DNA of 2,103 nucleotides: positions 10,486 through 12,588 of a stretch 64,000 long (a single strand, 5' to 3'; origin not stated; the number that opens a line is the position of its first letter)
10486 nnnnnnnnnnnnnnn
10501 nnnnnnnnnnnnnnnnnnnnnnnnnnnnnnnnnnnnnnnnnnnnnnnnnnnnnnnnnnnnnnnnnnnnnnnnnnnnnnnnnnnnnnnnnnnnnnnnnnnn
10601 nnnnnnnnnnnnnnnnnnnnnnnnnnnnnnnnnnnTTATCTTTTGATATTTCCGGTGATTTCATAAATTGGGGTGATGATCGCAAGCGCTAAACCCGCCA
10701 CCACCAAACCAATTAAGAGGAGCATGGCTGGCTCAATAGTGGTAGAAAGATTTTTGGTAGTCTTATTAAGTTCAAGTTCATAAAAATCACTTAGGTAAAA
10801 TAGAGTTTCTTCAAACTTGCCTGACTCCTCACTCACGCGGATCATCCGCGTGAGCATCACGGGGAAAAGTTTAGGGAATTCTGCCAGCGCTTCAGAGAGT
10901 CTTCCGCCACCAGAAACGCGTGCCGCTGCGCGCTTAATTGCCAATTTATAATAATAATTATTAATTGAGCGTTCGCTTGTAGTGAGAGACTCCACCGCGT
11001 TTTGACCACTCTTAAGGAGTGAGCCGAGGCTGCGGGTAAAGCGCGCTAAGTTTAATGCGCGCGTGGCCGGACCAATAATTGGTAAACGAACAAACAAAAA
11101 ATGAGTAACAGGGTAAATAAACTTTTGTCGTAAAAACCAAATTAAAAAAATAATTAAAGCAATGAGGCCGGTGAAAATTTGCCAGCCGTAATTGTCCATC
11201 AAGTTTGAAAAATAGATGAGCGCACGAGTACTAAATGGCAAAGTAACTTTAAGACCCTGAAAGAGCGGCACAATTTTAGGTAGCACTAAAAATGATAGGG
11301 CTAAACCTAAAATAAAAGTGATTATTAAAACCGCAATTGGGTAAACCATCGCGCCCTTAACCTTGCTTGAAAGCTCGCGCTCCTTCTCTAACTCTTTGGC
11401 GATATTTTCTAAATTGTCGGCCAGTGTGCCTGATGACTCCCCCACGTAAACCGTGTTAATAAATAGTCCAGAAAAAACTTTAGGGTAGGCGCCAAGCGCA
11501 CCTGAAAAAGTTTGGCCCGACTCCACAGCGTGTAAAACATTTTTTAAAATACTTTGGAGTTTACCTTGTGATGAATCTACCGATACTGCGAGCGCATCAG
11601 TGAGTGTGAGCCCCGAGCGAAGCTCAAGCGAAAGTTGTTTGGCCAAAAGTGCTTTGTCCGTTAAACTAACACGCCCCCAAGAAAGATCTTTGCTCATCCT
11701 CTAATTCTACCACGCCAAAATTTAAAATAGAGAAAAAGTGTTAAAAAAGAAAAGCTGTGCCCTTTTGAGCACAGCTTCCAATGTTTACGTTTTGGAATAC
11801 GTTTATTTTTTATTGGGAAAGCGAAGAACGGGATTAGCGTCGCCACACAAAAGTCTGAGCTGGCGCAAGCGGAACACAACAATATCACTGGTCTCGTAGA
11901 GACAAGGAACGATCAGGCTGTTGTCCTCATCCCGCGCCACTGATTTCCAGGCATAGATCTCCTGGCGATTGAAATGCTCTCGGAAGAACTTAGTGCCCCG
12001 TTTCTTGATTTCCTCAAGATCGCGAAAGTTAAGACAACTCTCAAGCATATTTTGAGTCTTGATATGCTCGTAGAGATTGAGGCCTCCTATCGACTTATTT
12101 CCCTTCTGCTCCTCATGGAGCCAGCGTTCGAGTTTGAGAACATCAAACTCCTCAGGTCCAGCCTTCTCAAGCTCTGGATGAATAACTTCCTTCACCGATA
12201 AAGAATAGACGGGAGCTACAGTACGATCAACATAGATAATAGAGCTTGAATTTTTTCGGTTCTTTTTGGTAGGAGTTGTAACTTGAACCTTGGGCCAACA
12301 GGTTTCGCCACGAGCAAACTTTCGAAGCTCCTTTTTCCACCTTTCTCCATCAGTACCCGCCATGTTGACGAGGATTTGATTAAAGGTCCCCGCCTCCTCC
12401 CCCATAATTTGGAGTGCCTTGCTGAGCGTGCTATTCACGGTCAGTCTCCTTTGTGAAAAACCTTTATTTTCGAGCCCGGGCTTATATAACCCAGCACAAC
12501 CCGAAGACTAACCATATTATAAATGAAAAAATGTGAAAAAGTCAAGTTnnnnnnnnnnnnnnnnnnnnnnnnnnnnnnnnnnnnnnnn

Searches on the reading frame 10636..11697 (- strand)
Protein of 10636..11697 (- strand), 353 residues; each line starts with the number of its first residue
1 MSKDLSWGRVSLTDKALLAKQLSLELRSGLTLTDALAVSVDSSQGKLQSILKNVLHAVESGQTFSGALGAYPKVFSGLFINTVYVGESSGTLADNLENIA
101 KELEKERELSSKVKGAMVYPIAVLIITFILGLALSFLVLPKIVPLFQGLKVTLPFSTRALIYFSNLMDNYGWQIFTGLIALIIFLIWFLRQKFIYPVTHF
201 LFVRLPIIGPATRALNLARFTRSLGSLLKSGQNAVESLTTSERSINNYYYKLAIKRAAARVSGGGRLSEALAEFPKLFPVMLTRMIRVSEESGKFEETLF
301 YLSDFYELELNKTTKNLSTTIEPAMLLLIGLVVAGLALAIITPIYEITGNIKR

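Call 5: search_protein_families(library=pfam, proteins=[window:10636-11697:-], max_evalue=0.1)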
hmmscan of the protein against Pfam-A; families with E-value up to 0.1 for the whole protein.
window:10636-11697:- (353 aa): 3 families
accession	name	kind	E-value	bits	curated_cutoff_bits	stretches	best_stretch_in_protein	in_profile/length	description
PF00482.28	T2SSF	-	2.9e-53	179.6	25.2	2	19-140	2-125/125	Type II secretion system (T2SS), protein F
PF13273.12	DUF4064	-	0.0049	17.5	32.1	1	68-138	11-81/102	Protein of unknown function (DUF4064)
PF20990.2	DUF2207_C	-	0.017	15.2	33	1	90-193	105-188/247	Predicted membrane protein (DUF2207) C-terminal domain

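Call 6: search_protein_families(library=ncbifam, proteins=[window:10636-11697:-], max_evalue=0.1)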
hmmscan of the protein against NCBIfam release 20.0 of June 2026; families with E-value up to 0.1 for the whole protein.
window:10636-11697:- (353 aa): 7 families
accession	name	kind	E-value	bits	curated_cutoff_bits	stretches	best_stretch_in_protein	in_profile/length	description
TIGR02120.1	GspF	equivalog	2.2e-75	254.4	424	1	7-350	57-400/401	type II secretion system inner membrane protein GspF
NF052607.1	T4PiliAsmPilCThrm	equivalog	5.9e-65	219.9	700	1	11-351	64-404/406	type IV pilus assembly protein PilC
NF007861.0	PRK10573.1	equivalog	3.5e-62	210.8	401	1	14-348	60-395/401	protein transport protein HofC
NF052606.1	T4PiliAsmPilCMyx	equivalog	4.7e-58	197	700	1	9-352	76-419/419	type IV pilus assembly protein PilC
NF047826.1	T3SSXpsF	equivalog_domain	7.2e-47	160.1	650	1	17-351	70-404/405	type II secretion system protein XpsF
NF041012.2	T4P_ComGB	equivalog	9.2e-41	140.3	240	1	15-347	3-330/332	competence type IV pilus assembly protein ComGB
NF009996.0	PRK13466.1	equivalog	0.038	14.1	110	1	105-138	32-65/66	F0F1 ATP synthase subunit C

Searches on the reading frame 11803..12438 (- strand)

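Call 5: search_protein_families(library=pfam, proteins=[window:11803-12438:-], max_evalue=0.1)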
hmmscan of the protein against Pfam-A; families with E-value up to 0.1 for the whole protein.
window:11803-12438:- (211 aa): 1 family
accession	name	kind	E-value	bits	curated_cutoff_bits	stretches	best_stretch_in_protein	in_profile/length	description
PF15591.11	Imm31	-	0.089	13.2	25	0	17-51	23-56/73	Immunity protein 31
